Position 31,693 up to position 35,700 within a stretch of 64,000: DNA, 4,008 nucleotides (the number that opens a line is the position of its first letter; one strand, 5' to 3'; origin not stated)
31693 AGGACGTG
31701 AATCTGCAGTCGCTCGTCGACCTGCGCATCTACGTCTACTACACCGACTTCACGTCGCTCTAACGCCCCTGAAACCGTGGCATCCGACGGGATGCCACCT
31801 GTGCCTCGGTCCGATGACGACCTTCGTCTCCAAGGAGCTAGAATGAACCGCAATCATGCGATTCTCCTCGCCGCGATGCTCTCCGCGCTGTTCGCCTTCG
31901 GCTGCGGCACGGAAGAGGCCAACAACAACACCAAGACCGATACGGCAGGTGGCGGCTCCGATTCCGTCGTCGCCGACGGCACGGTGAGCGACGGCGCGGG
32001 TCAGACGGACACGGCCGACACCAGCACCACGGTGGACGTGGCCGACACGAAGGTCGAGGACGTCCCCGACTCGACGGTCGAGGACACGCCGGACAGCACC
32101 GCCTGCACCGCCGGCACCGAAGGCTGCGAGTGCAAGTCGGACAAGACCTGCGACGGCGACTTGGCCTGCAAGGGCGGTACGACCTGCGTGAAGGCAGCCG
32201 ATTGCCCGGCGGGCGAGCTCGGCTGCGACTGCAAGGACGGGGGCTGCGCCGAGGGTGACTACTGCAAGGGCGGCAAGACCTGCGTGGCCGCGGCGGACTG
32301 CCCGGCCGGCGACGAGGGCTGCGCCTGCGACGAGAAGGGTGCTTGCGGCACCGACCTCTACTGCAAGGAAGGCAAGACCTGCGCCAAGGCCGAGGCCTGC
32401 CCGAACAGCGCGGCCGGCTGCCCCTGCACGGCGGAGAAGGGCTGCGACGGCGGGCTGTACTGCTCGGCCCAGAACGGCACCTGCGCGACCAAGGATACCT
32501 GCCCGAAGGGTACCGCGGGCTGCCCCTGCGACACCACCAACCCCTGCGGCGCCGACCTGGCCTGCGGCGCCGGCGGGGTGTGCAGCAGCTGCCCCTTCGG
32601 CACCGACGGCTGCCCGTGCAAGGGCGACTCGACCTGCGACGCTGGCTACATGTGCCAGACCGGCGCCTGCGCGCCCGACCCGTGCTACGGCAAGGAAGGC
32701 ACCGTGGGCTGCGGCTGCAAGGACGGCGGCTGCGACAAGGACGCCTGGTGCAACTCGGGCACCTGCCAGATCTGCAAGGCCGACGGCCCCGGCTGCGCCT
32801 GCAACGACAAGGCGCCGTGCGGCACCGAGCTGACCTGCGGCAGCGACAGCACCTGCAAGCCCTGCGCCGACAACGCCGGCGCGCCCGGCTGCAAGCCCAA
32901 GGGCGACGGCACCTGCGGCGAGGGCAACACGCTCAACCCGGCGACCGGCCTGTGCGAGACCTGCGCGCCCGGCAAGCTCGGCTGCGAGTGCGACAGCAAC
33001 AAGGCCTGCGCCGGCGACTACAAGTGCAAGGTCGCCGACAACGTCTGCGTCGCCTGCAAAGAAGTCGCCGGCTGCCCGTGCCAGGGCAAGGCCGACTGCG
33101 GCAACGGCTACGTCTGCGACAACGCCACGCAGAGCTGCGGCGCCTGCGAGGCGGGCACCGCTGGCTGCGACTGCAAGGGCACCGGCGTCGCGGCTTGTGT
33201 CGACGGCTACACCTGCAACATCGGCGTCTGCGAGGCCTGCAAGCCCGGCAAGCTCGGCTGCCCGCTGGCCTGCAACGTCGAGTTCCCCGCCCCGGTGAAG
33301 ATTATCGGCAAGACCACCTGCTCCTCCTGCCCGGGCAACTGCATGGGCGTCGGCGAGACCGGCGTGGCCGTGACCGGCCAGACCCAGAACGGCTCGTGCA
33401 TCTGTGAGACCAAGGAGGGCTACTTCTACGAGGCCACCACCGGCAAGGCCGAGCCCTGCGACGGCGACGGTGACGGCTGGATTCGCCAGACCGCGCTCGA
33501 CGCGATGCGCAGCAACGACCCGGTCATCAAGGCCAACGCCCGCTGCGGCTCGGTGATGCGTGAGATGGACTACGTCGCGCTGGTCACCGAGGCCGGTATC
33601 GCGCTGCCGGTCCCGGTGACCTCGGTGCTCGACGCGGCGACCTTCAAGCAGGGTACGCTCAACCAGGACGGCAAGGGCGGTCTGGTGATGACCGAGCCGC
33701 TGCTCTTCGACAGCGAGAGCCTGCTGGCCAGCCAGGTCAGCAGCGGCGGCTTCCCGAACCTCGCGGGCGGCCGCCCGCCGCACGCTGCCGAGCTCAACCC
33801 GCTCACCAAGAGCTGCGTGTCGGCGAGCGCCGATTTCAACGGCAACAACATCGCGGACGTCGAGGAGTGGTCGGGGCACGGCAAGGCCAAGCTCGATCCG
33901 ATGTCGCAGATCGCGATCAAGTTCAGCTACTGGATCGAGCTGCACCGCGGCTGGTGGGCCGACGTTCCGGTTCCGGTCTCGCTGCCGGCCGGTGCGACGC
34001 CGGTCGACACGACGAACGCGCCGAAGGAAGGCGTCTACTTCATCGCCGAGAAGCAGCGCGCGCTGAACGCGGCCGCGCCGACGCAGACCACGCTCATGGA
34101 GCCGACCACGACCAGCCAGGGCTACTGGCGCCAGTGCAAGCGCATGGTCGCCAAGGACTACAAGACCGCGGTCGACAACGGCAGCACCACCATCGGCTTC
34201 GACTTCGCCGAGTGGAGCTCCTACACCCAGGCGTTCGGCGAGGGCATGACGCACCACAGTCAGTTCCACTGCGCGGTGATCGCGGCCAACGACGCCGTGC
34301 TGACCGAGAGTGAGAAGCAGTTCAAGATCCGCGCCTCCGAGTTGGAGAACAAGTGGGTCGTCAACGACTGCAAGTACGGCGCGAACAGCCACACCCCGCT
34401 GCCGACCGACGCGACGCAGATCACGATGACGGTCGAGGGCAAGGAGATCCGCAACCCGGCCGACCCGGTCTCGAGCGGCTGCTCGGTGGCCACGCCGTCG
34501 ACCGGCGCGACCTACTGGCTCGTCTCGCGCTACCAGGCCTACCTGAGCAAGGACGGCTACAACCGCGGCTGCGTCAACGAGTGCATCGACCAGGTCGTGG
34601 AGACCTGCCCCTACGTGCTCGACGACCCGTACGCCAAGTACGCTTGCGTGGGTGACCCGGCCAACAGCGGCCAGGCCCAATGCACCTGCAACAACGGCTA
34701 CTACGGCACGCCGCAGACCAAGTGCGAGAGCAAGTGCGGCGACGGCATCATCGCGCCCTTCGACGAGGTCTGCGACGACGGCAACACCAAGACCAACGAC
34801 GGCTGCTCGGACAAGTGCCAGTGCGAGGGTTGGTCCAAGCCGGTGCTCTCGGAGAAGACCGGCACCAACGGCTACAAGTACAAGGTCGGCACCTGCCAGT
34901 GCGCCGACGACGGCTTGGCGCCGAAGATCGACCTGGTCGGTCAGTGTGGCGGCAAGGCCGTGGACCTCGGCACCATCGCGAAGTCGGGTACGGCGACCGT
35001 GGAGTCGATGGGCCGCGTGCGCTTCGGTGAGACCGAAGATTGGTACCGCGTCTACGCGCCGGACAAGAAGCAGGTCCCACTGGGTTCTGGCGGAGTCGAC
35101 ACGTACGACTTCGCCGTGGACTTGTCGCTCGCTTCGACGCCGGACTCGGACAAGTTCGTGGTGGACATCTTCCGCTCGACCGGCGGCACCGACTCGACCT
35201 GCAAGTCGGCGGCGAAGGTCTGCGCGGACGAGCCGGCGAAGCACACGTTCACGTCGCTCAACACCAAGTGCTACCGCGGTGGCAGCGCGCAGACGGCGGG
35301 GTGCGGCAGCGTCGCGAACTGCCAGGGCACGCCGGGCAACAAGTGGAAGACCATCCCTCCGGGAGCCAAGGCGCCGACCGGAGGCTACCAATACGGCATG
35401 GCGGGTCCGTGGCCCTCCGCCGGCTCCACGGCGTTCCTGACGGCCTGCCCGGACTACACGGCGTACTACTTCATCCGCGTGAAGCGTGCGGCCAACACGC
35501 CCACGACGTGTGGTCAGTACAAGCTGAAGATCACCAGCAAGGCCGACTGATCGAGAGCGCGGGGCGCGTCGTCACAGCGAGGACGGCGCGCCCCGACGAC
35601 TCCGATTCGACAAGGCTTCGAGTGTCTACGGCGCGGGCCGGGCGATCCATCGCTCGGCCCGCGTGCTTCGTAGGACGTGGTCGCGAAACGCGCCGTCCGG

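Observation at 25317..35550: Twin giant lipoproteins: shared Cys-module array, different effector-like C-terminal regions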

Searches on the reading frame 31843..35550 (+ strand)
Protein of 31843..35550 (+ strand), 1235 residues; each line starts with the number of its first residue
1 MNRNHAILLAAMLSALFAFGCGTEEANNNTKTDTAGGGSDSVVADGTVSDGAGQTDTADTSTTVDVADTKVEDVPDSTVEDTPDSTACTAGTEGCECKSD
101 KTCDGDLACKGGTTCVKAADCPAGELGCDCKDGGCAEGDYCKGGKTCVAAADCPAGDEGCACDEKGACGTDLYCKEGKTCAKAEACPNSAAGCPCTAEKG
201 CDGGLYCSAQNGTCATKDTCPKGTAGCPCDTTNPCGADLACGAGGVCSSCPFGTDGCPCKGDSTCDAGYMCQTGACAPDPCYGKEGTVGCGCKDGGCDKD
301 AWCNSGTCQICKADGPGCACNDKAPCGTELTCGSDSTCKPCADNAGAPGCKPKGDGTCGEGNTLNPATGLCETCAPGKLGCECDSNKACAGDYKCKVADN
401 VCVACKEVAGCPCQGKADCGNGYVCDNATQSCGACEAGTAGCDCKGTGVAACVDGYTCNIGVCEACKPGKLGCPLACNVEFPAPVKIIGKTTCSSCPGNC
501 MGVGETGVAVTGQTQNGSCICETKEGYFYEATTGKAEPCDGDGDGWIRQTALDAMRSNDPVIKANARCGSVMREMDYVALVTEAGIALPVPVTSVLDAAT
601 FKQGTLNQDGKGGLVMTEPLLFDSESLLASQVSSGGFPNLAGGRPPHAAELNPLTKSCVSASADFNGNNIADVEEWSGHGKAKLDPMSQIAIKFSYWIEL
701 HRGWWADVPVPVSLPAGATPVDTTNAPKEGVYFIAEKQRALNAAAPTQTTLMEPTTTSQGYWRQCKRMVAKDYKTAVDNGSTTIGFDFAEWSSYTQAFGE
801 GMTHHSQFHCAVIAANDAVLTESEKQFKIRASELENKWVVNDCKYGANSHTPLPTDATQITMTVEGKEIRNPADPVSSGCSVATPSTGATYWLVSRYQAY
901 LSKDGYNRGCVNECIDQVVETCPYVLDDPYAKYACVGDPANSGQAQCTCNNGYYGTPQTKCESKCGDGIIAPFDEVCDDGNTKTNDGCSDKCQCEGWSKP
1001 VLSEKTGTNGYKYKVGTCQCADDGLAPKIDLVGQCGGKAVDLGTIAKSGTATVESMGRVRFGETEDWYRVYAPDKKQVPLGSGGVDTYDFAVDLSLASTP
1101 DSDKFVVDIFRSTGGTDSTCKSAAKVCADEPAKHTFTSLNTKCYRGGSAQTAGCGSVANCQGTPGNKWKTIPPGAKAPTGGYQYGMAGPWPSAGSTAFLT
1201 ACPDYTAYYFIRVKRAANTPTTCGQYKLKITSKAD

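Call 5: search_protein_families(library=pfam, proteins=[window:31843-35550:+], max_evalue=0.1)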
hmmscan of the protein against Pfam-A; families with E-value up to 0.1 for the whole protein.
window:31843-35550:+ (1235 aa): 1 family
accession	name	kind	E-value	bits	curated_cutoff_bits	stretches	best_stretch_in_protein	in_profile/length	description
PF13948.11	DUF4215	-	4.1e-09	37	27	1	947-993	2-47/47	Domain of unknown function (DUF4215)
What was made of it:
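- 34681..34821 (+): DUF4215 (myxococcus cysteine-rich) repeat in p2, residues 947-993. Pfam PF13948, E 4.1e-9, 37 bits against a cut-off of 27 (call 5).
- Checked: p2 has a 460-aa conserved core, one DUF4215 repeat (residues 947-993, E 4e-9, call 5) and a 240-aa tail.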

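Call 6: search_protein_families(library=ncbifam, proteins=[window:31843-35550:+], max_evalue=0.1)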
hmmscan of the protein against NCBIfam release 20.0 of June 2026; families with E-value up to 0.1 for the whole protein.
window:31843-35550:+ (1235 aa): 0 families
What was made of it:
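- On TcA (A subunit of Tc/ABC toxins): No Pfam or NCBIfam hit (calls 5, 6).
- There is no Pfam or NCBIfam hit (calls 5, 6). No toxin domain is detectable in either protein (calls 5, 6).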

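Call 18: search_solved_structures(query=window:31843-35550:+, max_evalue=1)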
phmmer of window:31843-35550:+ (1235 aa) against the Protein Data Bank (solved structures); distinct sequences matched with E-value up to 1: 0.

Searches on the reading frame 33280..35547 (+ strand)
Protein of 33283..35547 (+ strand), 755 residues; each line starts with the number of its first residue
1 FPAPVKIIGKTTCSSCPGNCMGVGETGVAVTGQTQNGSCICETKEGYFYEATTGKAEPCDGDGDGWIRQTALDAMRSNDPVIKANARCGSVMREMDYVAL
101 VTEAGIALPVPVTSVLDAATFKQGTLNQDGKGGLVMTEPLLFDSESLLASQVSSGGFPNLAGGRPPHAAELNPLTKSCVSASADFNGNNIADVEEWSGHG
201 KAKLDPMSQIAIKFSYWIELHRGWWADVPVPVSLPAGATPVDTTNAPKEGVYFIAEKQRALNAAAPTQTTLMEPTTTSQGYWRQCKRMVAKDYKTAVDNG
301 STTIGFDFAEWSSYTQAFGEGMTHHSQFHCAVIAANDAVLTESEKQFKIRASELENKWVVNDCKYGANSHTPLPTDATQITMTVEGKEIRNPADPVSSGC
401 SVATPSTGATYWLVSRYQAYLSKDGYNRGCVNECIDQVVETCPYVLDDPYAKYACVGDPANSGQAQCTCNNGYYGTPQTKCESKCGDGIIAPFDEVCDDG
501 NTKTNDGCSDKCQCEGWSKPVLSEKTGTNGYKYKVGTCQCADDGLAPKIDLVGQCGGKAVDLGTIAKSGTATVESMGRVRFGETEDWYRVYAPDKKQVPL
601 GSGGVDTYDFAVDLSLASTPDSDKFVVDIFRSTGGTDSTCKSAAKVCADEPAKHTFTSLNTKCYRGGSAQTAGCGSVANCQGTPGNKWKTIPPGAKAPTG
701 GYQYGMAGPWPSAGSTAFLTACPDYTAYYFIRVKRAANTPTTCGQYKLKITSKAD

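Call 28: find_homologous_proteins(query=window:33283-35547:+)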
Query window:33283-35547:+ (755 aa): 24 proteins with E <= 0.001 among 8000 candidates.
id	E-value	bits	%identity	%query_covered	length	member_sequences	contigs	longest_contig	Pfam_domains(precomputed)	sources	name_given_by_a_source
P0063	0.0e+0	1759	99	100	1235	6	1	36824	PF13948.12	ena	-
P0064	0.0e+0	1432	80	100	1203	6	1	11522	PF13948.12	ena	-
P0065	0.0e+0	1375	77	100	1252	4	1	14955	PF13948.12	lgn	-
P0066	0.0e+0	1073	65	96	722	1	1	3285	PF13948.12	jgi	jgi:cysteine-rich repeat protein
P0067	1.4e-29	121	31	56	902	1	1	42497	PF11617.14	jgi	jgi:hypothetical protein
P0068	9.4e-22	95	27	60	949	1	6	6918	-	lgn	-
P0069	2.8e-20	90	28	49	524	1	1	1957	-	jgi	-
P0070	3.2e-10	57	58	6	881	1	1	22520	PF04151.22,PF13948.12,PF01483.28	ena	-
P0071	3.4e-10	57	38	10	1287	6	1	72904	PF13948.12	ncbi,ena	-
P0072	2.3e-9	54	48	10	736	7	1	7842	PF13948.12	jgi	jgi:fibro-slime domain-containing protein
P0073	4.3e-8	50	53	5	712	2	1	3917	PF07691.18,PF13948.12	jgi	-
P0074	5.9e-8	50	52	7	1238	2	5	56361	PF13948.12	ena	-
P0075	9.2e-8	49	64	5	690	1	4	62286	PF13948.12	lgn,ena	-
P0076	5.1e-6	43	53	5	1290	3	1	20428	PF13948.12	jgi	jgi:cysteine-rich repeat protein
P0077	1.6e-5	42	61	5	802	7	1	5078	PF07691.18,PF13948.12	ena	-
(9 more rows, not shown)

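Call 74: predict_structure(alignment_id=A4)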
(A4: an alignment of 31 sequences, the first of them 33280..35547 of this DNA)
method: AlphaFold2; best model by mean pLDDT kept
length: 756 residues; sequences in the alignment: 31
mean_pLDDT: 62.1   pTM: 0.61
mean pLDDT of the five models: 62.1, 61.7, 61.3, 59.5, 58.3
residues with pLDDT >= 90: 123; 70-90: 209; 50-70: 129; < 50: 295
segments of 3 or more residues with pLDDT < 50: 1-9, 276-280, 297-304, 377-388, 485-524, 526-584, 590-626, 632-729, 737-749, 751-756
pLDDT, mean of each block of 10 residues (from residue 1): 43 61 89 82 94 91 92 95 93 93 84 92 94 94 91 74 75 89 85 73 75 87 88 62 76 89 76 56 69 57 58 72 77 91 83 85 73 52 43 77 86 82 73 70 62 60 66 56 44 29 35 33 44 39 30 25 34 38 49 37 38 43 45 41 41 40 26 26 30 32 27 31 37 50 45 40
secondary structure, 60 per line:
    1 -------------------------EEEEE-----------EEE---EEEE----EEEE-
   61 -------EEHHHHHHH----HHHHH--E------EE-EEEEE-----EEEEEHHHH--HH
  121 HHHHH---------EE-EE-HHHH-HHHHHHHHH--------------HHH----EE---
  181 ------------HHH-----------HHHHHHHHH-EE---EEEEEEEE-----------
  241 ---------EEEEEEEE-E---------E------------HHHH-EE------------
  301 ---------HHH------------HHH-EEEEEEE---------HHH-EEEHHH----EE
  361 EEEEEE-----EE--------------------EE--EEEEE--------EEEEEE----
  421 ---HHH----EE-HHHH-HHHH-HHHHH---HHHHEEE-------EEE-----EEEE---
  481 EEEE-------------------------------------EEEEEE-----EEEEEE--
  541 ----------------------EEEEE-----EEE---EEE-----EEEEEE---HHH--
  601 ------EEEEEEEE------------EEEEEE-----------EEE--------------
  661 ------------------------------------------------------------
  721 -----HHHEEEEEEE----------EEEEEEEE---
elements in order (helices of 4 or more, strands of 3 or more residues): E26-30 E42-44 E48-51 E56-59 H70-76 H81-85 E98-102 E108-112 H113-116 H119-125 H141-144 H146-154 H207-215 E222-229 E250-257 H282-285 E329-335 E349-351 E359-366 E398-402 E411-416 H434-437 H439-442 H444-448 H452-455 E456-458 E466-468 E474-477 E481-484 E522-527 E533-538 E563-567 E573-575 E579-581 E587-592 E607-614 E627-632 E644-646 E729-735 E746-753
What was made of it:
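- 33301..34692 (+): p2 conserved core (residues 487-950), with invariant motifs such as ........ and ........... The fold has no recognisable solved relative. The AF2 core has pLDDT mostly 70-95 (call 74).
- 34840..35547 (+): p2 variable C-terminal tail (residues 1000-1235). It is shared only with close relatives. The model has pLDDT below 50 here (call 74).
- Tried and rejected: The p2 tail (residues 965-1235) was modelled with pLDDT below 50 (call 74).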

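Call 76: fold_search(model_id=the predicted structure, library=pdb)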
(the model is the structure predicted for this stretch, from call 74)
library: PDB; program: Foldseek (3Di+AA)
matches with E <= 10: 69; with E <= 0.001: 0
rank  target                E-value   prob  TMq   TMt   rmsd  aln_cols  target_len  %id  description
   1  5ypz_A                3.4e-01  0.01  0.06  0.08  24.8       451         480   12  Crystal structure of minor pilin CofB from CFA/III complexed with N-terminal peptide fragment of CofJ (released 2018-06-27)
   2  7cjb_K                1.1e+00  0.05  0.03  0.19  13.1        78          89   14  VHL recognizes hydroxyproline in RIPK1 (released 2021-07-14)
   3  6i5j_C                1.1e+00  0.05  0.04  0.20  14.1        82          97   20  Crystal structure of SOCS2:Elongin C:Elongin B in complex with growth hormone receptor peptide (released 2019-05-29)
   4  6gmr_C                1.2e+00  0.05  0.03  0.21  13.6        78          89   17  pVHL:EloB:EloC in complex with (4-(1H-pyrrol-1-yl)phenyl)methanol (released 2018-08-08)
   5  1vcb_B                1.4e+00  0.04  0.03  0.19  13.1        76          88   16  THE VHL-ELONGINC-ELONGINB STRUCTURE (released 1999-04-21)
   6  9hyp_C                1.5e+00  0.05  0.03  0.21  13.5        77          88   17  CRYSTAL STRUCTURE OF THE SMARCA2-VCB-COMPLEX WITH PROTAC P5 (released 2025-10-22)
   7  8g1p_B                1.6e+00  0.04  0.04  0.19  12.9        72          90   17  Co-crystal structure of Compound 11 in complex with the bromodomain of human SMARCA2 and pVHL:ElonginC:ElonginB (released 2023-07-26)
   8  8ewv_B                1.6e+00  0.04  0.04  0.21  12.9        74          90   20  DNA-encoded library (DEL)-enabled discovery of proximity inducing small molecules (released 2023-10-04)
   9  7zlp_C                1.8e+00  0.04  0.04  0.21  13.1        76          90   16  Crystal structure of SOCS2:ElonginB:ElonginC in complex with compound 9 (released 2023-04-26)
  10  6zhc_CCC              1.8e+00  0.02  0.03  0.16  12.7        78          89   18  PROTAC6 mediated complex of VHL:EloB:EloC and Bcl-xL (released 2020-08-05)
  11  4bkt_K                1.9e+00  0.04  0.03  0.21  13.5        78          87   18  von Hippel Lindau protein:ElonginB:ElonginC complex, in complex with (2S,4R)-N-methyl-1-[2-(3-methyl-1,2-oxazol-5-yl)e (released 2013-11-27)
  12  7cjb_G                1.9e+00  0.02  0.03  0.17  12.8        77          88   16  VHL recognizes hydroxyproline in RIPK1 (released 2021-07-14)
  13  8cx1_J                2.0e+00  0.04  0.04  0.20  12.6        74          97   16  Cryo-EM structure of human APOBEC3G/HIV-1 Vif/CBFbeta/ELOB/ELOC dimeric complex in State 1 (released 2023-02-15)
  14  9bju_B                2.3e+00  0.03  0.03  0.19  13.2        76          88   16  Crystal structure of the complex between VHL, ElonginB, ElonginC, and compound 5 (released 2024-05-29)
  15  9d1z_C                2.5e+00  0.02  0.04  0.16  12.7        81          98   16  Structure of G75Q Ubiquitin bound to KLHDC3-EloB/C (released 2024-11-20)
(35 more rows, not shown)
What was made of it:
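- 33301..34692 (+): Foldseek best E 0.34 (call 76).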

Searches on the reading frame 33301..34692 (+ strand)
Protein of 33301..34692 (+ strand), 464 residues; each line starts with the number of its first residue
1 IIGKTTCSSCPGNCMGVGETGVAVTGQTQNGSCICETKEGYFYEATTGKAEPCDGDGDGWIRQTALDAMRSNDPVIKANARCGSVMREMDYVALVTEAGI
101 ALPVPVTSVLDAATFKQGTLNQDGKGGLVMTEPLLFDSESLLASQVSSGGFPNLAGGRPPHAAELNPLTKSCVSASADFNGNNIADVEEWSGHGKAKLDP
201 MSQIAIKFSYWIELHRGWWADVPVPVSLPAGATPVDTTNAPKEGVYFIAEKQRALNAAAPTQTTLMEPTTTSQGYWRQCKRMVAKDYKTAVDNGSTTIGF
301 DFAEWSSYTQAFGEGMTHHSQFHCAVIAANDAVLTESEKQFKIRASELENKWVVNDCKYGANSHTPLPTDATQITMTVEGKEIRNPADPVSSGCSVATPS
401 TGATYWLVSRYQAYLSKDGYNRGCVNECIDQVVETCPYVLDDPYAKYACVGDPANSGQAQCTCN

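Call 61: find_homologous_proteins(query=A3, max_evalue=1e-10)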
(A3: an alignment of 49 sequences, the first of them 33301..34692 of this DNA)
Query A3 (49 sequences) (464 aa, profile of the alignment): 25 proteins with E <= 1e-10 among 8000 candidates.
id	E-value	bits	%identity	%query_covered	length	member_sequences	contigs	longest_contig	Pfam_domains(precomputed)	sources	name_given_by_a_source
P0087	2.4e-119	417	33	95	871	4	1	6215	PF11617.14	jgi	jgi:Putative metal-binding motif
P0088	1.1e-117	412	31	97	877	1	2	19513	PF11617.14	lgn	-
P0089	1.7e-113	398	27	92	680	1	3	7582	-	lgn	-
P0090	7.3e-113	396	31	71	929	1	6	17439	-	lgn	-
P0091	6.2e-112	393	31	91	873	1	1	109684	PF11617.14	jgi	jgi:hypothetical protein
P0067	1.9e-111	391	31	91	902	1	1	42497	PF11617.14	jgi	jgi:hypothetical protein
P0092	9.7e-110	386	31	99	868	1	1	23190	-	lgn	-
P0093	1.6e-109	385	32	99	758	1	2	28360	-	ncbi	-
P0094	7.1e-109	383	28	92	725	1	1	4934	-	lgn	-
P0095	3.4e-106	374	32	98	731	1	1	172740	-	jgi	jgi:hypothetical protein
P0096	5.5e-106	373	33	66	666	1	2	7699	-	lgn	-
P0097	1.1e-105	372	26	97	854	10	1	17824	-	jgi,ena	-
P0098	2.4e-102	361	26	97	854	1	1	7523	-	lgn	-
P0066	4.8e-101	357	71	95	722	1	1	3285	PF13948.12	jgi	jgi:cysteine-rich repeat protein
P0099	1.3e-100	356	26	91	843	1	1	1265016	-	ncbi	ncbi:MAG: hypothetical protein U0228_11520 [Myxococcaceae bacterium]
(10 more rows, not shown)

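Call 64: search_solved_structures(query=A3, max_evalue=10)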
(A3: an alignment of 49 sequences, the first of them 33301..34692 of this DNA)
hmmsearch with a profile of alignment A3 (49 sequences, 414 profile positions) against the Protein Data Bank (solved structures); distinct sequences matched with E-value up to 10: 4.
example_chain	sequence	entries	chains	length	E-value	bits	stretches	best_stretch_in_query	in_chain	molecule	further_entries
6ft5_A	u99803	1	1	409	0.00043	22.8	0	50-64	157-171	alphaRep A3_A3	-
3ltj_A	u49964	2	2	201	0.0074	18.7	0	50-64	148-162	AlphaRep-4 | bA3-2: binder of A3 protein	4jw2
3ltm_A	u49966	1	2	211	0.0093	18.4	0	50-64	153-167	Alpha-Rep4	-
6fsq_A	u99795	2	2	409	0.063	15.7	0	50-64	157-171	alphaRep A3_bGFPD | A3_bGFPD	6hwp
